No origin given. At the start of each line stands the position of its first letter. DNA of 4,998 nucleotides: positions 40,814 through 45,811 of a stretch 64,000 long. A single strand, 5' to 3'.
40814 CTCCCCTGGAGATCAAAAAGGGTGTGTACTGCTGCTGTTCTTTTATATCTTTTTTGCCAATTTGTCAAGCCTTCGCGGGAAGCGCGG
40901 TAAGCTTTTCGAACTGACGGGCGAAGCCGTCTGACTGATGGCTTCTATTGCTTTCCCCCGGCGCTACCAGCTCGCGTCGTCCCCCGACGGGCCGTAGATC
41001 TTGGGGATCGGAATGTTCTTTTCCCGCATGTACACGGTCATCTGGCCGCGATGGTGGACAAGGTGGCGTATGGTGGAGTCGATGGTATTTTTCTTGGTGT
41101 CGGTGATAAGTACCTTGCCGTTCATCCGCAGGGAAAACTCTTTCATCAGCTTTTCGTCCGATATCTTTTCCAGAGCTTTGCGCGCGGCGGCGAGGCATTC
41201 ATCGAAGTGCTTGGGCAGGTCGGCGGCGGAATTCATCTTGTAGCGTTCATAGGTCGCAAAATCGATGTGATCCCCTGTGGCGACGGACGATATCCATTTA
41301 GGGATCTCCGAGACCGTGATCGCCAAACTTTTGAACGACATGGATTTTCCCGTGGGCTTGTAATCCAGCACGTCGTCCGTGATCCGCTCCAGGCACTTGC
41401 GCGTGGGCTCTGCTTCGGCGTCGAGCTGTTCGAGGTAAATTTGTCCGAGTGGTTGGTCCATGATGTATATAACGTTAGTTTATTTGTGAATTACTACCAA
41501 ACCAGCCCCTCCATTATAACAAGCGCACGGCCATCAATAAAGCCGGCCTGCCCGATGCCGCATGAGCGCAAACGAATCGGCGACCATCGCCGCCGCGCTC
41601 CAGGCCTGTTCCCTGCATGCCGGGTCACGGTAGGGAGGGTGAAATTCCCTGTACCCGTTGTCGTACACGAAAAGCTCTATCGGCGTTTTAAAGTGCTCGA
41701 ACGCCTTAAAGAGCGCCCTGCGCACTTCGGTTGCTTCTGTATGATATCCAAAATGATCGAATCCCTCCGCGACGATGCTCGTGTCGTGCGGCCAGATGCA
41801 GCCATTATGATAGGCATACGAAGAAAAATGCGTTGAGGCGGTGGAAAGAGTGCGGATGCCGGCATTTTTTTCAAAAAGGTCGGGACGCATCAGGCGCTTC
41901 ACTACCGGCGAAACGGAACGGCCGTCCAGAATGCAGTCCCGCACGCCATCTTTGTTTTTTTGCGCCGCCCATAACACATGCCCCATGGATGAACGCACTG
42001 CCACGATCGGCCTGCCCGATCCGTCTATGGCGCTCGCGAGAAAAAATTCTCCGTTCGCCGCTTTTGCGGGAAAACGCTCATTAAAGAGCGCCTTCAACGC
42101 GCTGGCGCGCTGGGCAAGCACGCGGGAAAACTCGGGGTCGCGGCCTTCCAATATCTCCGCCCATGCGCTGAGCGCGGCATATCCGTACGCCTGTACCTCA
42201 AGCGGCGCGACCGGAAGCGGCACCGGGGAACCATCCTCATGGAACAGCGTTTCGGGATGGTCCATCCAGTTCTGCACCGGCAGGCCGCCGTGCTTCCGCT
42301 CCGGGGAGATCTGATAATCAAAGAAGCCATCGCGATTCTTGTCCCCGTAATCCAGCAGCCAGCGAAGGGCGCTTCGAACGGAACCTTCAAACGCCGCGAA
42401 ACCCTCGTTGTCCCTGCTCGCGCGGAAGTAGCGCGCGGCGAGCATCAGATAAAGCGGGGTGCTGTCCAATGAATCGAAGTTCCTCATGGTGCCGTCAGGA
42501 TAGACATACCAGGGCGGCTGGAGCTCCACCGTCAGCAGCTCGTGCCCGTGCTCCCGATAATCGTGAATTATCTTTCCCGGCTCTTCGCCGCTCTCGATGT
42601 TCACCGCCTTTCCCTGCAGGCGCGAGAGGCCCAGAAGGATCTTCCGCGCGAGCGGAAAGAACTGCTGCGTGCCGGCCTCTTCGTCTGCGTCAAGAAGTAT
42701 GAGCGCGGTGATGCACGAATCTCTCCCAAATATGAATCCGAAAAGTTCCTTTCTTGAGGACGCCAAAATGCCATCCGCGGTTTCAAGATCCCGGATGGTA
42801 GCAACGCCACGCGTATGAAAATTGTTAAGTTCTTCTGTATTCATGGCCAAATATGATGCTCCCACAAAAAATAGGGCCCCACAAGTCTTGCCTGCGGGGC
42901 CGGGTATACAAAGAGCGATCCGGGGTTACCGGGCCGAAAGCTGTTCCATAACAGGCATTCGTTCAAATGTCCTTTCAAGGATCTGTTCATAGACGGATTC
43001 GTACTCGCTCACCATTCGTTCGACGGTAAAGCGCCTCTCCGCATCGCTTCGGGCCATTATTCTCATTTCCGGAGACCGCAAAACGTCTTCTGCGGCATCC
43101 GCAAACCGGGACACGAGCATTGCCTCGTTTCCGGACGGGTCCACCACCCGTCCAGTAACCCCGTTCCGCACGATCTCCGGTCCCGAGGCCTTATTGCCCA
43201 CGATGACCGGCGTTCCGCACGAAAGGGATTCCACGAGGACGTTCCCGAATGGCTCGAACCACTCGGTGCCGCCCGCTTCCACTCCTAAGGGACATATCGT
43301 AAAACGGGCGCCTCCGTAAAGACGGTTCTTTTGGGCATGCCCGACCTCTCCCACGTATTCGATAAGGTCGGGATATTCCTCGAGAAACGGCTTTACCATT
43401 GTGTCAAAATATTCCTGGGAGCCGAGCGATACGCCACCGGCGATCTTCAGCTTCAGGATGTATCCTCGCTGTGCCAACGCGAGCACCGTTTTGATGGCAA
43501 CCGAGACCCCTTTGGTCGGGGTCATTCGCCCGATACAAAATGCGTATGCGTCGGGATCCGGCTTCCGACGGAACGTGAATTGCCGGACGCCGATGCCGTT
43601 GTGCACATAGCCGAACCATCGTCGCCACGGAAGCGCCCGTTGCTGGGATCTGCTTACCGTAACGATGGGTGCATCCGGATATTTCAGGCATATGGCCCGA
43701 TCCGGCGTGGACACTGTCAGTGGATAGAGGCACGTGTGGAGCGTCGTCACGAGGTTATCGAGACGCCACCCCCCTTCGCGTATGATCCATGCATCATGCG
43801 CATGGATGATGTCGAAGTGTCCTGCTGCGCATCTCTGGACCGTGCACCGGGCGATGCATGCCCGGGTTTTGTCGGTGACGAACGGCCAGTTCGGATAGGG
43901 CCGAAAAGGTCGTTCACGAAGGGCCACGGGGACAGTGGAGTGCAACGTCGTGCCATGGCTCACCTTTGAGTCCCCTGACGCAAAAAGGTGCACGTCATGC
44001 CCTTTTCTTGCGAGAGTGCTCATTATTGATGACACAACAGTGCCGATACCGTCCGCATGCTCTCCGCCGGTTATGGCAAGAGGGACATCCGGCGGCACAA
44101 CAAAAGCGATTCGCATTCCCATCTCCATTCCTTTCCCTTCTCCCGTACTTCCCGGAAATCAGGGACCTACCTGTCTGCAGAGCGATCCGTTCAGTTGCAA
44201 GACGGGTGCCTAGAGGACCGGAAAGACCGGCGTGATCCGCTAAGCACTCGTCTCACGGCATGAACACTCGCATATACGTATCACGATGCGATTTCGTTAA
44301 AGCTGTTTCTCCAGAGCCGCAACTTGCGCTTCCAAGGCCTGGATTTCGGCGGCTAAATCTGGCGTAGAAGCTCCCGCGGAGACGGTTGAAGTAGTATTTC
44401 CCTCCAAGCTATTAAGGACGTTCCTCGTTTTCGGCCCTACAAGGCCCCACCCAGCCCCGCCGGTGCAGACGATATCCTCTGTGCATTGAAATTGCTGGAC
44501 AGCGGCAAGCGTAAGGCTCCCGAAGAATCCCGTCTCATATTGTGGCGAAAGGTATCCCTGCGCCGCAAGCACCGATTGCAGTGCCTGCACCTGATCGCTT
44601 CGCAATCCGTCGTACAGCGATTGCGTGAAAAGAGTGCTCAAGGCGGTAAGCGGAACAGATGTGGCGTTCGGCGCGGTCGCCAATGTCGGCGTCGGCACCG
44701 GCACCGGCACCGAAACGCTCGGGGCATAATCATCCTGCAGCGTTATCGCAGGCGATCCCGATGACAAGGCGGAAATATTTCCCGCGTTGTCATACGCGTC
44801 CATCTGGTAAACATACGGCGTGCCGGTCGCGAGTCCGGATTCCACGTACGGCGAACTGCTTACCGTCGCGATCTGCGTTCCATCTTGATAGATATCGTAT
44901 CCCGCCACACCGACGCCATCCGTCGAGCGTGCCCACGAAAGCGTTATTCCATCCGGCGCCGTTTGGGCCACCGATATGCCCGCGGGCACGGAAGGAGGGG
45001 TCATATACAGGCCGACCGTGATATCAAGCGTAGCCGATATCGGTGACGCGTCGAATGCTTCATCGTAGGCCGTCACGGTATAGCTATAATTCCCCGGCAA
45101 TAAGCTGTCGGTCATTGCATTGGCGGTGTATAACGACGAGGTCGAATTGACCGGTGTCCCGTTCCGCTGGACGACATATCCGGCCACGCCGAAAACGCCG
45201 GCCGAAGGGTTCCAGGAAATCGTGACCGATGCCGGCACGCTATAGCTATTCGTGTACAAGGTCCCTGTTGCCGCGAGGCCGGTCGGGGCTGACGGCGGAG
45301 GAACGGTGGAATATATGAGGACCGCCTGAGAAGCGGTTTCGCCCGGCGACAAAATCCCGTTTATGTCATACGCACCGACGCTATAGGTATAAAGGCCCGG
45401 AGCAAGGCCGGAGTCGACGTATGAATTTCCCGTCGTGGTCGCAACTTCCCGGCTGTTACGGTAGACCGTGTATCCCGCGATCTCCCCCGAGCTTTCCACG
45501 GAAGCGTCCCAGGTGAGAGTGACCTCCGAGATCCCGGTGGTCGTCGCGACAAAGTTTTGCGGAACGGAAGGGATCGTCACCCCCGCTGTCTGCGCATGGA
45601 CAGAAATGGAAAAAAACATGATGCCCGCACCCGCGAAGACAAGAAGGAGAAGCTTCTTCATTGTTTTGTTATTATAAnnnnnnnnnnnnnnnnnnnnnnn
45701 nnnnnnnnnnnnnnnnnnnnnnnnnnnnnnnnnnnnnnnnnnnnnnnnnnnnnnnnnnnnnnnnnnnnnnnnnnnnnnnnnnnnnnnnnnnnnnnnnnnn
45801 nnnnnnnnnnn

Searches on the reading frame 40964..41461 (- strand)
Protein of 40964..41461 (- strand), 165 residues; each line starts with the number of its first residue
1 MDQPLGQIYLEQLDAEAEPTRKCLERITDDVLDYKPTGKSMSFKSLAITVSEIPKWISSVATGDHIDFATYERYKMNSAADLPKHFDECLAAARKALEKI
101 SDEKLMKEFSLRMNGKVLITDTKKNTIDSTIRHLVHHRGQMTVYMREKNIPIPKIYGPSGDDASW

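Call 67: search_protein_families(library=pfam, proteins=[window:40964-41461:-], max_evalue=0.0001)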
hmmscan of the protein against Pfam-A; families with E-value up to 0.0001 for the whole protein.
window:40964-41461:- (165 aa): 2 families
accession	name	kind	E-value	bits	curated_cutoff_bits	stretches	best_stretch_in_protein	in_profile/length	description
PF05163.17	DinB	-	2.6e-11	44.2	23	1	3-158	3-155/165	DinB family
PF12867.12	DinB_2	-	2.3e-06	28.5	24.8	1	12-141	1-128/128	DinB superfamily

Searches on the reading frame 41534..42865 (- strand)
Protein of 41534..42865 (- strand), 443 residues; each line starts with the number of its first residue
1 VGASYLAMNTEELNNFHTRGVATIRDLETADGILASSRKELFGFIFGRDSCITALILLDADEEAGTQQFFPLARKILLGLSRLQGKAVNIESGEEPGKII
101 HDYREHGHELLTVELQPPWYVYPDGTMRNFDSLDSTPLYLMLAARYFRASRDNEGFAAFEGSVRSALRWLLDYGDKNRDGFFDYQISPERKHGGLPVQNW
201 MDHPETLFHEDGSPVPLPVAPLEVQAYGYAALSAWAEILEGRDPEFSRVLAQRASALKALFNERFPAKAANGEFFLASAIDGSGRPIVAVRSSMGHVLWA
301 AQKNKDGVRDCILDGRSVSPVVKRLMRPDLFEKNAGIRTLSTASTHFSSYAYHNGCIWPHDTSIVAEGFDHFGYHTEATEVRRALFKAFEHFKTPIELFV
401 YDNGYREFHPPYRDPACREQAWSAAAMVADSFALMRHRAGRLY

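Call 67: search_protein_families(library=pfam, proteins=[window:41534-42865:-], max_evalue=0.0001)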
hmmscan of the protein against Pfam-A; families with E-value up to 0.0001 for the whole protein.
window:41534-42865:- (443 aa): 2 families
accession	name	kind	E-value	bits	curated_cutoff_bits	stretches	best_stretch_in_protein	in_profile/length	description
PF22422.2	MGH1-like_GH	-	2.9e-10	40.7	27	1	230-392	184-331/356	Mannosylglycerate hydrolase MGH1-like glycoside hydrolase domain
PF06202.20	GDE_C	-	2e-06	27.4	21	1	197-428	142-366/367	Amylo-alpha-1,6-glucosidase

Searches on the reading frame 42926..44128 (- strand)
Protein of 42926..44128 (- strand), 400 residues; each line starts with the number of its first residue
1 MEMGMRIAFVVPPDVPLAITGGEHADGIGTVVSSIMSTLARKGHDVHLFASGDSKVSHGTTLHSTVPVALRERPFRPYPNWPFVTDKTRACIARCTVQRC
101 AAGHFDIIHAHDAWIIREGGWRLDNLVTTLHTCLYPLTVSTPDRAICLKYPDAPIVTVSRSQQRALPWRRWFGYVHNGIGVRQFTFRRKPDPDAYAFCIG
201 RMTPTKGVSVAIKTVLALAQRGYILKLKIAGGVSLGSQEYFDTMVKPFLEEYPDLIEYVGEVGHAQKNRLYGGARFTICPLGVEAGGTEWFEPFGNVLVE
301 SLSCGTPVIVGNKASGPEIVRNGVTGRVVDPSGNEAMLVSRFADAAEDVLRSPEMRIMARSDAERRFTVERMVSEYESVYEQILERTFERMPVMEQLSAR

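Call 67: search_protein_families(library=pfam, proteins=[window:42926-44128:-], max_evalue=0.0001)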
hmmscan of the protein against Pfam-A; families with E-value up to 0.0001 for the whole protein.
window:42926-44128:- (400 aa): 4 families
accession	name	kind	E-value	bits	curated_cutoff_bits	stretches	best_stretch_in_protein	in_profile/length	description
PF00534.26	Glycos_transf_1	-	2.9e-21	76.2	26.4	1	188-349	10-159/172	Glycosyl transferases group 1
PF13692.12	Glyco_trans_1_4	-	1.5e-16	61.3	27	1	197-341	5-135/142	Glycosyl transferases group 1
PF13439.12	Glyco_transf_4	-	1.4e-10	41.9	28.5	1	26-151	2-109/170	Glycosyltransferase Family 4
PF13579.12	Glyco_trans_4_4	-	1.8e-06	28.8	29.7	1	27-131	2-102/158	Glycosyl transferase 4-like domain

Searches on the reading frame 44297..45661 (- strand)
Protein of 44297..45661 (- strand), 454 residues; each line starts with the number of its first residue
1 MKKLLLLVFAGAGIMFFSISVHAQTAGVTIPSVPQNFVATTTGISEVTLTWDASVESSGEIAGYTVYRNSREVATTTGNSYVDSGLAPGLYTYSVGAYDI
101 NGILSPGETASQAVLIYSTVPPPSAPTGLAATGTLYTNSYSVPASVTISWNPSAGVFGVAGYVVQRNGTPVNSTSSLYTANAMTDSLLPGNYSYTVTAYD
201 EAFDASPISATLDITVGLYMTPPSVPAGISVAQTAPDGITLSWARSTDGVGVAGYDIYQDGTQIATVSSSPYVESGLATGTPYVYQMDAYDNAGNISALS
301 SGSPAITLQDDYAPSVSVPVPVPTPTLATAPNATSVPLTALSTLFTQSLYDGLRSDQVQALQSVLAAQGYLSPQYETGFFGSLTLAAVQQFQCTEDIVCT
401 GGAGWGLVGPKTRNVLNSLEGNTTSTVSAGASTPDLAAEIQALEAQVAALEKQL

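Call 67: search_protein_families(library=pfam, proteins=[window:44297-45661:-], max_evalue=0.0001)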
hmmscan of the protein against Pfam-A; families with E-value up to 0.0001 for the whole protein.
window:44297-45661:- (454 aa): 5 families
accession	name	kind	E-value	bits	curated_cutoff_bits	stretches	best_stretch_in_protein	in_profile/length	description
PF00041.27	fn3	-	2.3e-14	53.8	25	1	33-107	2-78/84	Fibronectin type III domain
PF01471.23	PG_binding_1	-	1.5e-06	28.7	23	1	355-400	2-46/57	Putative peptidoglycan binding domain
PF18370.7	RGI_lyase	-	6.7e-06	26.8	27.8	0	231-279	11-62/86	Rhamnogalacturonan I lyases beta-sheet domain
PF25523.1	Ig_RIMBP2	-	7e-06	26.4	27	0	222-270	2-58/105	RIMBP2-like, immunoglobulin-like domain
PF17957.7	Big_7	-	5.8e-05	24.1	24.1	0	140-196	14-70/70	Bacterial Ig domain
